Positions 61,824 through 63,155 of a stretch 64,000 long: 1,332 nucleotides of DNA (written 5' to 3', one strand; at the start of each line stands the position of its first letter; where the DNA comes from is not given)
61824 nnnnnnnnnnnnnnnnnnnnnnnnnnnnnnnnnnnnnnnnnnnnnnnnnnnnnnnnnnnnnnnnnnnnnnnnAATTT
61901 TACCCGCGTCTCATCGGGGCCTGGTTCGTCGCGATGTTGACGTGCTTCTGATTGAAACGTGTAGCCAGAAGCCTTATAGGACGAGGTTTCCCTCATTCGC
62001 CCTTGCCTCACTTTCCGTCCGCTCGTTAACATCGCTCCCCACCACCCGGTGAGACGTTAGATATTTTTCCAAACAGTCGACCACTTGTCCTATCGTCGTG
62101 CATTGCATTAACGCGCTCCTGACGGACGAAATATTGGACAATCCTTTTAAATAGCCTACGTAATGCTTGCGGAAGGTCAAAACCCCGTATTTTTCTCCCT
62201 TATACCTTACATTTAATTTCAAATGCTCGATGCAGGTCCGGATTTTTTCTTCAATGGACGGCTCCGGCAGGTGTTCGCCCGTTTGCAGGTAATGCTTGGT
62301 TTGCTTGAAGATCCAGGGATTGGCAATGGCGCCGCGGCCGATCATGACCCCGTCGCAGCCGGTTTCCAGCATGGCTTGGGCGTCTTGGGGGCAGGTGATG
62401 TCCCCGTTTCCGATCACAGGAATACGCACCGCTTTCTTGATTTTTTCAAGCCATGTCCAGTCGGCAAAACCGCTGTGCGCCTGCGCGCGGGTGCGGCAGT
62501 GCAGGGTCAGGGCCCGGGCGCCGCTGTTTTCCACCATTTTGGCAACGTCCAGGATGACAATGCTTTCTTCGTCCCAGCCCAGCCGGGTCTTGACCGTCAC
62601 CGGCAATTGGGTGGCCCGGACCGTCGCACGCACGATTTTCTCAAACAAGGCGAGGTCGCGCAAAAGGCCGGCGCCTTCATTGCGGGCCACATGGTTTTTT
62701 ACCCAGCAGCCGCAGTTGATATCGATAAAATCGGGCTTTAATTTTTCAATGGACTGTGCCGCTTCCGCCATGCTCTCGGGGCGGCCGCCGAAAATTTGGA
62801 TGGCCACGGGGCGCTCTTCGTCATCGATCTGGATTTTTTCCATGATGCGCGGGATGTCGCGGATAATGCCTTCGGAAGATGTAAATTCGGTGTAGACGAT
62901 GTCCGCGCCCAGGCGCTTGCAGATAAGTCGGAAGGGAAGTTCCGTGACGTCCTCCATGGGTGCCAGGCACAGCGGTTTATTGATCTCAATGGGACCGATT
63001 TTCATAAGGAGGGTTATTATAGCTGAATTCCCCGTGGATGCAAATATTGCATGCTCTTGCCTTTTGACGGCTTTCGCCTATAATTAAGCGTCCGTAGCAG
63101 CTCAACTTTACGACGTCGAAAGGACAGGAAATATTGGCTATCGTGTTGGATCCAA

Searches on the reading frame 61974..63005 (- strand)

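Call 42: search_protein_families(library=pfam, proteins=[window:61974-63005:-])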
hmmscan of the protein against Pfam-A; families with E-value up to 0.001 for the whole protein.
window:61974-63005:- (343 aa): 4 families
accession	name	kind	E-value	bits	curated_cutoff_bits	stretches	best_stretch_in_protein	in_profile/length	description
PF01207.24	Dus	-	2.6e-87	293.3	20.4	1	14-313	2-303/311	Dihydrouridine synthase (Dus)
PF00977.27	His_biosynth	-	1.4e-05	25.1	23.6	1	152-234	32-113/228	Histidine biosynthesis protein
PF05690.20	ThiG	-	0.00014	21.8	23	1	154-228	136-208/247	Thiazole biosynthesis protein ThiG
PF04131.20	NanE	-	0.00029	20.5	27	0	179-229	130-178/192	Putative N-acetylmannosamine-6-phosphate epimerase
